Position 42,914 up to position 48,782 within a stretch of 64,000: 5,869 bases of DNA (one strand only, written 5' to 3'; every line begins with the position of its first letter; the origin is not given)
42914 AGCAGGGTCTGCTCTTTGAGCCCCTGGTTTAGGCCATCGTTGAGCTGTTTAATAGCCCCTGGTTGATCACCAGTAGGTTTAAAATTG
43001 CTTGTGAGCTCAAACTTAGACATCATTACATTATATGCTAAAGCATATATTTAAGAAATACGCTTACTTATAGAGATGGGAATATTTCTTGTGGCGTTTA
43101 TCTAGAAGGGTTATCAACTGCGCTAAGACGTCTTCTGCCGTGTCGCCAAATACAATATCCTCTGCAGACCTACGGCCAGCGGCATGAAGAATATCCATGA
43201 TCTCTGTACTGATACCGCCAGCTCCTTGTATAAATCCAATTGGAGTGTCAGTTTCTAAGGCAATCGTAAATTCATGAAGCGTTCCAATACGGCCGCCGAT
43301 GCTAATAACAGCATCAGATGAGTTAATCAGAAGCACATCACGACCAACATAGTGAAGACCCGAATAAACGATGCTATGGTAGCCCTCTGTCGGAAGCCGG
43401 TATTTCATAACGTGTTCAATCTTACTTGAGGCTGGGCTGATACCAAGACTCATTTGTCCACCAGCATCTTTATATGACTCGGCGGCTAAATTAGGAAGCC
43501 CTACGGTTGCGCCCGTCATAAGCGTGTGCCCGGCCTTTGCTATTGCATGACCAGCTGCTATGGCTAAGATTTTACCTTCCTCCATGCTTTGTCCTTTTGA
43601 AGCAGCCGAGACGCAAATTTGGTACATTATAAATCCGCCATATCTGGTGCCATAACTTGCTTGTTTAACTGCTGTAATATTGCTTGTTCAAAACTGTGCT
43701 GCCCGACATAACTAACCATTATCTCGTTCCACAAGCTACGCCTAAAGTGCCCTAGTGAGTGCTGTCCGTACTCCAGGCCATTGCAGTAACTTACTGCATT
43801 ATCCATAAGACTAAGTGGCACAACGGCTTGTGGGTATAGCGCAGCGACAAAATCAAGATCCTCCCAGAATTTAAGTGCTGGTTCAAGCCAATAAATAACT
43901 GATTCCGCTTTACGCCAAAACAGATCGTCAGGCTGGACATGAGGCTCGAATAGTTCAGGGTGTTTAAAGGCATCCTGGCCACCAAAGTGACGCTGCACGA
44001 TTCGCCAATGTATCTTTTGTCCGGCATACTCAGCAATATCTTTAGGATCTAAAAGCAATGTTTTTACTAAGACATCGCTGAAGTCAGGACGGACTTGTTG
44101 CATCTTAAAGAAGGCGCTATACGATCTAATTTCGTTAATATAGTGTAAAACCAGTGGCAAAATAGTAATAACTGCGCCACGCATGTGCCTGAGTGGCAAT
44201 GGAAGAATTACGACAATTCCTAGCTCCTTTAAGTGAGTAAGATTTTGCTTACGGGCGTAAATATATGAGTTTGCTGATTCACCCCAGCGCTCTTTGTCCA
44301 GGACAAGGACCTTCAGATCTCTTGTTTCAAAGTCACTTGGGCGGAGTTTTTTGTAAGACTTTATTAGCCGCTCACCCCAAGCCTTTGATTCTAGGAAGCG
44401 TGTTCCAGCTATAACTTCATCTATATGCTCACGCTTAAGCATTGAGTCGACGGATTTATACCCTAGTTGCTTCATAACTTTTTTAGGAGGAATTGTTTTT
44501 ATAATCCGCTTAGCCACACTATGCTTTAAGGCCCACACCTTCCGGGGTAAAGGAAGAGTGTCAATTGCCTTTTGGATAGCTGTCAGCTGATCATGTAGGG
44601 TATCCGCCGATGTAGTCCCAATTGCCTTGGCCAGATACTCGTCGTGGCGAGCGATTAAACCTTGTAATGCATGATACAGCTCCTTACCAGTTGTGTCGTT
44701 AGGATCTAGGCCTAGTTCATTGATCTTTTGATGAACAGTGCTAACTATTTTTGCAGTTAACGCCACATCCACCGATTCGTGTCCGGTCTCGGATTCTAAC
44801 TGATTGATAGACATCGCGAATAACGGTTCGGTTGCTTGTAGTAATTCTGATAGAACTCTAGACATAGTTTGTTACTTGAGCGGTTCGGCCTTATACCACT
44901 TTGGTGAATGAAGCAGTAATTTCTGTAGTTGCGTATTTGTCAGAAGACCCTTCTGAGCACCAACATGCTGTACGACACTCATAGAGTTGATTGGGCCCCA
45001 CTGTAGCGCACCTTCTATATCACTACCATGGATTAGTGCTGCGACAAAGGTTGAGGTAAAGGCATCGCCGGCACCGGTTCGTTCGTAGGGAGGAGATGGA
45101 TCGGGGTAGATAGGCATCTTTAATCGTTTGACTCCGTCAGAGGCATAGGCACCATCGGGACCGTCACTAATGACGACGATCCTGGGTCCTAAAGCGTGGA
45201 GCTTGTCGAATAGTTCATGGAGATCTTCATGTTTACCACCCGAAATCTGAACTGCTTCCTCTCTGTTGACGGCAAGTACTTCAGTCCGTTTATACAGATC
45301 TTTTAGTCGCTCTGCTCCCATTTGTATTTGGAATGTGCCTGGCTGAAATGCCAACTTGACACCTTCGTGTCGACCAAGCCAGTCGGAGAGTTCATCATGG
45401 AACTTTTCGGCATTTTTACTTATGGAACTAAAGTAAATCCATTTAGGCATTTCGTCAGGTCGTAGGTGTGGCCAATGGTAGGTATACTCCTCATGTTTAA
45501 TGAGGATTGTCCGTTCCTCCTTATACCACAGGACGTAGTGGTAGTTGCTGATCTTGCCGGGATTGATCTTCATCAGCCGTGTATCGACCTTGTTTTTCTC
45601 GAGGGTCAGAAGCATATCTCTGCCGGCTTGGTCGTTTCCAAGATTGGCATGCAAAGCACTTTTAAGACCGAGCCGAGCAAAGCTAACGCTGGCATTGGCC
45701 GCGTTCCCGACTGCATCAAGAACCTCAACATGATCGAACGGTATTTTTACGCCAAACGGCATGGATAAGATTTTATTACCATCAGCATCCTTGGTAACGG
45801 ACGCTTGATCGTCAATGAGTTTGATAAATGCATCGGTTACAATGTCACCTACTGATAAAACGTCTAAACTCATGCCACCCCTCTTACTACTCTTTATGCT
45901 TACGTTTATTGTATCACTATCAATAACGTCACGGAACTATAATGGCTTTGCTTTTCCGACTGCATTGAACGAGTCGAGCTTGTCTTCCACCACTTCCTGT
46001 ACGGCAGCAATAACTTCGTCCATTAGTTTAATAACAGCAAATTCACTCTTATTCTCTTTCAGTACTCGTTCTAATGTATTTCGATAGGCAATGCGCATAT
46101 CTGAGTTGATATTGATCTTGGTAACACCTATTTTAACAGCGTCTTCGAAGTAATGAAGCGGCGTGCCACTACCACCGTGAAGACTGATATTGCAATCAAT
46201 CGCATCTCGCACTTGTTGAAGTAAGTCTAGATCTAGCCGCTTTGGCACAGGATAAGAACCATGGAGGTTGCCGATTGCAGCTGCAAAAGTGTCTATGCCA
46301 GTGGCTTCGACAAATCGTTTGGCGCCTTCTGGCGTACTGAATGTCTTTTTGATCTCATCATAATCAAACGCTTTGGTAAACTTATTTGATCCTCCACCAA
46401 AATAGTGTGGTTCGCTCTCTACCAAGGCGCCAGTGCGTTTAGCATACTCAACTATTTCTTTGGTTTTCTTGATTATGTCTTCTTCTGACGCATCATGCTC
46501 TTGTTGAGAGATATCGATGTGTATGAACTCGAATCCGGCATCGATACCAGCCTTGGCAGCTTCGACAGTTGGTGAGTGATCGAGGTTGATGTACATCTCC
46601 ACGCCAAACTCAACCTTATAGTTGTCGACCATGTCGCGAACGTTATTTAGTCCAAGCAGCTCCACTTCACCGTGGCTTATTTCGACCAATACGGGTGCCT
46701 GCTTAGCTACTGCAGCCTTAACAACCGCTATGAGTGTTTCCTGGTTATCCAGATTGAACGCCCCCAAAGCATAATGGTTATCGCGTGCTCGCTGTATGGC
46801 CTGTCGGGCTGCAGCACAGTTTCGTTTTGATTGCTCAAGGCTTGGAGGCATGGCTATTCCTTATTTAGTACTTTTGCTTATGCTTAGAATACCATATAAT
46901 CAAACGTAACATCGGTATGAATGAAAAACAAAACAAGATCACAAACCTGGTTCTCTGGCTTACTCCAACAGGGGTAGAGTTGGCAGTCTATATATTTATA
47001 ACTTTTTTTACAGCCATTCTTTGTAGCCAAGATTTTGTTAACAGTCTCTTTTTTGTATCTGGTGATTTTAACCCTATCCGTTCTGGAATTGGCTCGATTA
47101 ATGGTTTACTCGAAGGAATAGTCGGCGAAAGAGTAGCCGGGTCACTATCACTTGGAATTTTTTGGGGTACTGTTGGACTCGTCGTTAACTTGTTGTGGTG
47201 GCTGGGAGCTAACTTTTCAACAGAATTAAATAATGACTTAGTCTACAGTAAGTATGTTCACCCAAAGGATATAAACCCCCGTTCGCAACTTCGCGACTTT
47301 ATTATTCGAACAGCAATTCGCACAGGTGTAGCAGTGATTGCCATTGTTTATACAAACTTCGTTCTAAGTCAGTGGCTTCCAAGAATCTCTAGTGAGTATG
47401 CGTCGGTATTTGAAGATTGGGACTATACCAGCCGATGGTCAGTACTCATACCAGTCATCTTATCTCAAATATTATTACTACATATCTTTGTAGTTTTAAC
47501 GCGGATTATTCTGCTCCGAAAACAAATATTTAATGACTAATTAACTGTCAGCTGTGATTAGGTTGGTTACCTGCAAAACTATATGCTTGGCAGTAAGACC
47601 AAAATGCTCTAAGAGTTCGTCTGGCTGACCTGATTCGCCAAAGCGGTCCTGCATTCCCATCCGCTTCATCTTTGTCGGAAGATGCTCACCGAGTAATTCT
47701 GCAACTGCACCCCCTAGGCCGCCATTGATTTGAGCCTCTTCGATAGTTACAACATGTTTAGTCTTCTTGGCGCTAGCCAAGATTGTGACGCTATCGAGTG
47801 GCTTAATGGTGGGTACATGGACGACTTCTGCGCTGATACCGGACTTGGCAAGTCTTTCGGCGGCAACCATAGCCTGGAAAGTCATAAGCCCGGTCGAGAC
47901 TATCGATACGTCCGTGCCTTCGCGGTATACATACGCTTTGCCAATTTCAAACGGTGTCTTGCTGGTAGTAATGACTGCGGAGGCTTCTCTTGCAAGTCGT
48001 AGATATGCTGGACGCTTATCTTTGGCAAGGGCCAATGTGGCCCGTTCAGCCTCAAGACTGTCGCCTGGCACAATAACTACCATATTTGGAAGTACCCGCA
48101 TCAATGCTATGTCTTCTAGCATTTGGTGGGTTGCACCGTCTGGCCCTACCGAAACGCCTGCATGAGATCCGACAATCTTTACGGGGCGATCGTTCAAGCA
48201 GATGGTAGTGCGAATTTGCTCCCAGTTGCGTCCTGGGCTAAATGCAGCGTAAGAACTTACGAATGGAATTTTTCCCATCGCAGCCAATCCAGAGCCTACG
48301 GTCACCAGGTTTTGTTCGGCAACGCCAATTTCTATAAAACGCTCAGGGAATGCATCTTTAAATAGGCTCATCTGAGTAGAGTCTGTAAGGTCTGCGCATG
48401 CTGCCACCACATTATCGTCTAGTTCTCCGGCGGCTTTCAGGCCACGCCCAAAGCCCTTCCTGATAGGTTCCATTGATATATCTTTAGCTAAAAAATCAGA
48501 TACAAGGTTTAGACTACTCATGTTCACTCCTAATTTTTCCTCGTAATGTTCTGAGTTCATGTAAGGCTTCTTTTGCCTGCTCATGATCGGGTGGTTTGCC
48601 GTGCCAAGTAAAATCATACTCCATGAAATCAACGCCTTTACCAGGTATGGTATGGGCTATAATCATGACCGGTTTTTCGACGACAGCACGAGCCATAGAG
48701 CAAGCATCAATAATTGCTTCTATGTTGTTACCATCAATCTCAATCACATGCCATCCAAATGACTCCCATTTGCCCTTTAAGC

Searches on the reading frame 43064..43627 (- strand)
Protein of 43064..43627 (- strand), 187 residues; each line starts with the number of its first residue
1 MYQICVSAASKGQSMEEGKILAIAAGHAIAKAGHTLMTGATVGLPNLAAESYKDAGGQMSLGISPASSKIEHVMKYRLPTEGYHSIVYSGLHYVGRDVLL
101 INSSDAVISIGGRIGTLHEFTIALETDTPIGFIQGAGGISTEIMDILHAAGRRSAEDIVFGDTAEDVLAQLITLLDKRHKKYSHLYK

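Call 84: search_protein_families(library=pfam, proteins=[window:43064-43627:-], max_evalue=0.00001)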
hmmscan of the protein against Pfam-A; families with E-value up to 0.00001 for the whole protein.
window:43064-43627:- (187 aa): 1 family
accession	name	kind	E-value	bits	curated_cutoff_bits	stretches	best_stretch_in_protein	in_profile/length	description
PF18306.6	LDcluster4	-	1.4e-24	86.8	26.3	1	10-143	10-130/151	SLOG cluster4 family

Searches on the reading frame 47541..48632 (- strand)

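Call 84: search_protein_families(library=pfam, proteins=[window:47541-48632:-], max_evalue=0.00001)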
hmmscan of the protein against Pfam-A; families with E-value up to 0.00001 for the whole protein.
window:47541-48632:- (363 aa): 3 families
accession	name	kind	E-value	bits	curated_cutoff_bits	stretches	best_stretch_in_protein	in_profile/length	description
PF02779.29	Transket_pyr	-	2.2e-36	125.6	27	1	57-217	5-171/174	Transketolase, pyrimidine binding domain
PF02780.25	Transketolase_C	-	2.5e-36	124.7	25.9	1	231-351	1-124/124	Transketolase, C-terminal domain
PF22613.1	Transketolase_C_1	-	1.1e-07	32.4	27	1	234-347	3-113/113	Transketolase-like TK C-terminal domain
